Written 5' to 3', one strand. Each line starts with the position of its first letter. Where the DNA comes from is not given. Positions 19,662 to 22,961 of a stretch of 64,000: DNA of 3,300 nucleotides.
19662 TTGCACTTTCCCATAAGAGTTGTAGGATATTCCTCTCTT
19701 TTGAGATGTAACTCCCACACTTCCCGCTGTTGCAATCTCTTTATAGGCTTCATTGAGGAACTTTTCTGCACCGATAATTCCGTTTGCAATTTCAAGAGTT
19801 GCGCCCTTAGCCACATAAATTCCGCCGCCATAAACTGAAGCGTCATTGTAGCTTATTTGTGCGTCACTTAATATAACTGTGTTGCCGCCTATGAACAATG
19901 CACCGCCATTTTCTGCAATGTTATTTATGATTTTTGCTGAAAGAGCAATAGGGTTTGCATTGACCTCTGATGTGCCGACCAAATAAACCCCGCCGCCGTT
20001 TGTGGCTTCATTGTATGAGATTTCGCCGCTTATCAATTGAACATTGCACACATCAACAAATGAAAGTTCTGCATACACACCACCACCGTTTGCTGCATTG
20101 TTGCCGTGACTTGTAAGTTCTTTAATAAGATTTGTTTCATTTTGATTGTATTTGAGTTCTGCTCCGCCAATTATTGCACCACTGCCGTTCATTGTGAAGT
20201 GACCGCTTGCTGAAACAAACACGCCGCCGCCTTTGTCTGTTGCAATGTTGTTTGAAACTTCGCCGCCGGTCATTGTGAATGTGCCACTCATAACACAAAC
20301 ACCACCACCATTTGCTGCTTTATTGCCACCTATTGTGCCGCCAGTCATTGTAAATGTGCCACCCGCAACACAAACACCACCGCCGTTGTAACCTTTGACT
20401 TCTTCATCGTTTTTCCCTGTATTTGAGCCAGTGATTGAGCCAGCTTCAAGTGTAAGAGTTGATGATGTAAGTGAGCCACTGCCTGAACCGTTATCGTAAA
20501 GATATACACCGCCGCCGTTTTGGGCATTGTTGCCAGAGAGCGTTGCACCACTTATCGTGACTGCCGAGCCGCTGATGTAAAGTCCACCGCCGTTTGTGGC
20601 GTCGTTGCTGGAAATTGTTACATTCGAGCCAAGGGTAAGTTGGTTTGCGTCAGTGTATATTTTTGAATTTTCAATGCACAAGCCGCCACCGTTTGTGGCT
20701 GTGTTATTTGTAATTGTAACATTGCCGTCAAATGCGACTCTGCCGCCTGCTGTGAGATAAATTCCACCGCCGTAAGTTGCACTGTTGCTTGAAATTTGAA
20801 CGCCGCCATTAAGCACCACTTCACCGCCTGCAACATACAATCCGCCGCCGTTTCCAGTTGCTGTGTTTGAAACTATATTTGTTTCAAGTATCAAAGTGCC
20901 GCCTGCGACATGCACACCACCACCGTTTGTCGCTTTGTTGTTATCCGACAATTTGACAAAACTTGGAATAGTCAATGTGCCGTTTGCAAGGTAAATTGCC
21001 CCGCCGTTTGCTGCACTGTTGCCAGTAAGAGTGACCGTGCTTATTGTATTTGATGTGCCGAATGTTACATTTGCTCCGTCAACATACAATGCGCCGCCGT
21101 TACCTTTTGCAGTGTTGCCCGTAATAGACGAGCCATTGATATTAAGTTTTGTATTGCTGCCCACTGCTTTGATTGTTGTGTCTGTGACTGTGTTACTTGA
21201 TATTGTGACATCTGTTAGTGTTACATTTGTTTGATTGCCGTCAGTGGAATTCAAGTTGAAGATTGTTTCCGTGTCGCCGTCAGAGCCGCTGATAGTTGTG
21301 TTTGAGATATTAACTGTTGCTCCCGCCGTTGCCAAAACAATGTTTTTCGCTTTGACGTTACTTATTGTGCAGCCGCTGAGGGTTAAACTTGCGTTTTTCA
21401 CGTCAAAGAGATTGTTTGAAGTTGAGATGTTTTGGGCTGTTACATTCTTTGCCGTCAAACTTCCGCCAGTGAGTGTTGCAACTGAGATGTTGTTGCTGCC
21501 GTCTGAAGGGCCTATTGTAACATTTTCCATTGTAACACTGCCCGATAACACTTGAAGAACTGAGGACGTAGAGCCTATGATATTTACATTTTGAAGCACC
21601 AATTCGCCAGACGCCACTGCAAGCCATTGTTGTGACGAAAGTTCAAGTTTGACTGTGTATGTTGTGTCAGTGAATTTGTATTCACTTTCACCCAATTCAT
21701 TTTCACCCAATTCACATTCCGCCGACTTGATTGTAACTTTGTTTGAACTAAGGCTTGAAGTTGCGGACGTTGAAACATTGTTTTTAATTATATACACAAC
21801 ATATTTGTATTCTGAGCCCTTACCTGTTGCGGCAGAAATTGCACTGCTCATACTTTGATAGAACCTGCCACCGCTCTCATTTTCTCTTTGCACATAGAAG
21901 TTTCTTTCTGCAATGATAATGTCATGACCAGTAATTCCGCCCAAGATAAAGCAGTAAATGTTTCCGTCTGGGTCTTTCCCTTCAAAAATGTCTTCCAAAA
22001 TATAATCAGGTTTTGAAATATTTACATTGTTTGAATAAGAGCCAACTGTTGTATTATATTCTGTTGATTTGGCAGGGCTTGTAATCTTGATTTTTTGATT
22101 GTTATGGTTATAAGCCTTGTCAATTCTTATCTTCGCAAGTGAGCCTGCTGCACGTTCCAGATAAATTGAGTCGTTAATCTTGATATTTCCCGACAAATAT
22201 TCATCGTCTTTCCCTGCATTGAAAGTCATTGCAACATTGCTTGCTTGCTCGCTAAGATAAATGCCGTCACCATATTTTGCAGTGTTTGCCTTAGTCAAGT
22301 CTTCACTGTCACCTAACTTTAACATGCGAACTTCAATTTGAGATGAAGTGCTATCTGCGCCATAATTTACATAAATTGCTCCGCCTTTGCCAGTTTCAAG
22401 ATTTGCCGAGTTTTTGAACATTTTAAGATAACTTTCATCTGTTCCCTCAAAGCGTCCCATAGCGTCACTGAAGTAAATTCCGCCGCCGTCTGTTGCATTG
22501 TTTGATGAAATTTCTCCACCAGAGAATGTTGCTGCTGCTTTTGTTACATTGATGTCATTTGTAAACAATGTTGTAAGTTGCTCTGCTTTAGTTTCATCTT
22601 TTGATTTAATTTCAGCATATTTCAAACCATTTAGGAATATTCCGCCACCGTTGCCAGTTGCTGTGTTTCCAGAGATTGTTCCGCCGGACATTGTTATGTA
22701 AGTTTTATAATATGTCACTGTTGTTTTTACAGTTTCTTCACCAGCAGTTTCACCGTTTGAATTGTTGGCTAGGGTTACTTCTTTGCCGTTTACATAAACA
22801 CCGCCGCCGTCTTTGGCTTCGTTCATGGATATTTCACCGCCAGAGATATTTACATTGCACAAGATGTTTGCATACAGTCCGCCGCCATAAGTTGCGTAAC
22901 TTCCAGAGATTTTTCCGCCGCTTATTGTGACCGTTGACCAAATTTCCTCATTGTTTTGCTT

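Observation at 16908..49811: One uninterrupted 32.9 kb gene encodes a 10,967-aa, roughly megadalton surface protein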

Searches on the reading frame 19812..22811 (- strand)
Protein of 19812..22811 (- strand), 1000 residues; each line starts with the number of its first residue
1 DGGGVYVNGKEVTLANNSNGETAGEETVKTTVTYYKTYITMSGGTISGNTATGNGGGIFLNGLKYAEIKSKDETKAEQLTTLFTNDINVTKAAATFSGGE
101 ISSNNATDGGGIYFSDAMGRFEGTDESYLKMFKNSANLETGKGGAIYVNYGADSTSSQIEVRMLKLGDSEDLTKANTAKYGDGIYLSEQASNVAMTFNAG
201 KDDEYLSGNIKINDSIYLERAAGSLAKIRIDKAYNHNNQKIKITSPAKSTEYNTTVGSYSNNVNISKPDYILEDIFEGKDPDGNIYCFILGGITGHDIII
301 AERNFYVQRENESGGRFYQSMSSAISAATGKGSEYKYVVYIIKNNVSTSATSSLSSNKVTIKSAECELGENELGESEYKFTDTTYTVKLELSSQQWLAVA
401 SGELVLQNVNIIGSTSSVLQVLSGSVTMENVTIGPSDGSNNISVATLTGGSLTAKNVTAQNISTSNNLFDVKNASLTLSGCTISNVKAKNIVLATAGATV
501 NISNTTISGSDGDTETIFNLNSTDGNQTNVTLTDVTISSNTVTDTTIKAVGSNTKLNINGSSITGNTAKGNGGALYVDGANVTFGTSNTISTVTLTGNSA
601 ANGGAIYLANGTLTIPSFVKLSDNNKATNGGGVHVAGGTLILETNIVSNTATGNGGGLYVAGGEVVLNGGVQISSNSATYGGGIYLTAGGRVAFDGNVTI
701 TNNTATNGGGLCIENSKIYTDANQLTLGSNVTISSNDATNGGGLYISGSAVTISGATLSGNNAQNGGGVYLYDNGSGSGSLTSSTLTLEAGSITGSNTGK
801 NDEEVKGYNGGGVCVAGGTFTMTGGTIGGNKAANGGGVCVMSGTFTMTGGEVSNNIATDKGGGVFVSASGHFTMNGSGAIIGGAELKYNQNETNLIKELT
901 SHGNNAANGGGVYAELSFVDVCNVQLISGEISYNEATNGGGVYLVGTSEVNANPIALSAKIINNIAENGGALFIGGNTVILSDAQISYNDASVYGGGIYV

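Call 6: search_protein_families(library=pfam, proteins=[window:19812-22811:-], max_evalue=0.01)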
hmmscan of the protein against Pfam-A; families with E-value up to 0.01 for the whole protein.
window:19812-22811:- (1000 aa): 1 family
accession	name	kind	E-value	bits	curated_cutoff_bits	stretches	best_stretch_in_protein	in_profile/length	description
PF02415.23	Chlam_PMP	-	8.9e-08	32.1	20.6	0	561-577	2-18/19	Chlamydia polymorphic membrane protein (Chlamydia_PMP) repeat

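Call 82: search_protein_families(library=ncbifam, proteins=[window:19812-22811:-], max_evalue=0.01)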
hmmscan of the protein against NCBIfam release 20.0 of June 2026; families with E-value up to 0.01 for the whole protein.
window:19812-22811:- (1000 aa): 1 family
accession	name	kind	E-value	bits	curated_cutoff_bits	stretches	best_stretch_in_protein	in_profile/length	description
TIGR01376.1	POMP_repeat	repeat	0.0082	15.9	15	0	564-579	8-23/28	polymorphic outer membrane protein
